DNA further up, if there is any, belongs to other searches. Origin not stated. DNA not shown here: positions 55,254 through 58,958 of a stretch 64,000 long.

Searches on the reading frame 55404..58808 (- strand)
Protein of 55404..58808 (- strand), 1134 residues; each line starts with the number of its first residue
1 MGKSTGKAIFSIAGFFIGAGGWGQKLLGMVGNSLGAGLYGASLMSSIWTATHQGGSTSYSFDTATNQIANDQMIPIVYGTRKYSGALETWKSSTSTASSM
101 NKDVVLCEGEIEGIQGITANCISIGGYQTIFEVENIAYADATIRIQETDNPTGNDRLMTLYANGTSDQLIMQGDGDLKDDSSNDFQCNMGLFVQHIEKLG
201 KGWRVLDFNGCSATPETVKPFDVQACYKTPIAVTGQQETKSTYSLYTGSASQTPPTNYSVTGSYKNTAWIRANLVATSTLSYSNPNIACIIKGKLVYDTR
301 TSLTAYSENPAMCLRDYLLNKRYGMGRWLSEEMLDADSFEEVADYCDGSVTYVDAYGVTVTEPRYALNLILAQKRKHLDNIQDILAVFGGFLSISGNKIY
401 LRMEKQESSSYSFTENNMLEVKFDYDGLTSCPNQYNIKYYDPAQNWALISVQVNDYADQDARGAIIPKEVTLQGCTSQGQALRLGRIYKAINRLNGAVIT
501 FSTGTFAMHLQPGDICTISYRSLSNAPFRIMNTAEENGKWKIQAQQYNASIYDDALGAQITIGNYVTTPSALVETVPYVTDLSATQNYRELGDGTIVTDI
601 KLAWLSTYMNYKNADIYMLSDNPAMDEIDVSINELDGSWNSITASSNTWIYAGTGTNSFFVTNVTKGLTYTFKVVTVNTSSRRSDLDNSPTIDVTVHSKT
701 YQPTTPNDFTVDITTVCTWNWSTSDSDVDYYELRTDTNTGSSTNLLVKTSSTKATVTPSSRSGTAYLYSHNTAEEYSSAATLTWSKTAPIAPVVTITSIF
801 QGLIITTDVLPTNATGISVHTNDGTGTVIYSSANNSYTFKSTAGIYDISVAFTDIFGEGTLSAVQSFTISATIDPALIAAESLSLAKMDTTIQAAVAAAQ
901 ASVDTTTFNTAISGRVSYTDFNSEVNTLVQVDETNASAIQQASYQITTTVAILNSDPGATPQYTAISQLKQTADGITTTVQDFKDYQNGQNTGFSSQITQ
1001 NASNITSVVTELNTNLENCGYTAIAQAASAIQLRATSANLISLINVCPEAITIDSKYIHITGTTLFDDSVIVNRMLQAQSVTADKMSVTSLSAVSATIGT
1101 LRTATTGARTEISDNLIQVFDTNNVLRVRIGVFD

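Call 11: search_protein_families(library=phrogs, proteins=[window:55404-58808:-], max_evalue=0.001)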
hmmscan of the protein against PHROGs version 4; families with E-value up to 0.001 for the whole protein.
window:55404-58808:- (1134 aa): 11 families
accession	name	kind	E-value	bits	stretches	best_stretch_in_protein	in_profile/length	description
phrog_31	-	tail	4.2e-79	267.8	1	215-808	433-1081/1565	central tail fiber J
phrog_1101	-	tail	5.2e-40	138.2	3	918-1133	910-1124/1405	tail protein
phrog_1727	-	tail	5.1e-33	114.8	1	304-522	272-487/1174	tail protein and host specificity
phrog_2589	-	tail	5e-30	103.8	1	305-523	275-488/3686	tail protein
phrog_2148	-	tail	8.3e-22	78.3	1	301-524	12-232/901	tail fiber protein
phrog_7997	-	tail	5.6e-21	75.7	1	333-520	1-187/589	tail protein and host specificity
phrog_10652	-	unknown function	6e-21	75.9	1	302-521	20-240/328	-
phrog_37728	-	unknown function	3.5e-20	71.8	1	282-553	172-451/1894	-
phrog_15723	-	unknown function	1.5e-10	42.1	1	319-508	7-199/223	-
phrog_1330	-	tail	7.1e-07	28.5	1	1025-1096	964-1033/1361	tail protein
phrog_14774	-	unknown function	2.2e-05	24.7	1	304-351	149-196/212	-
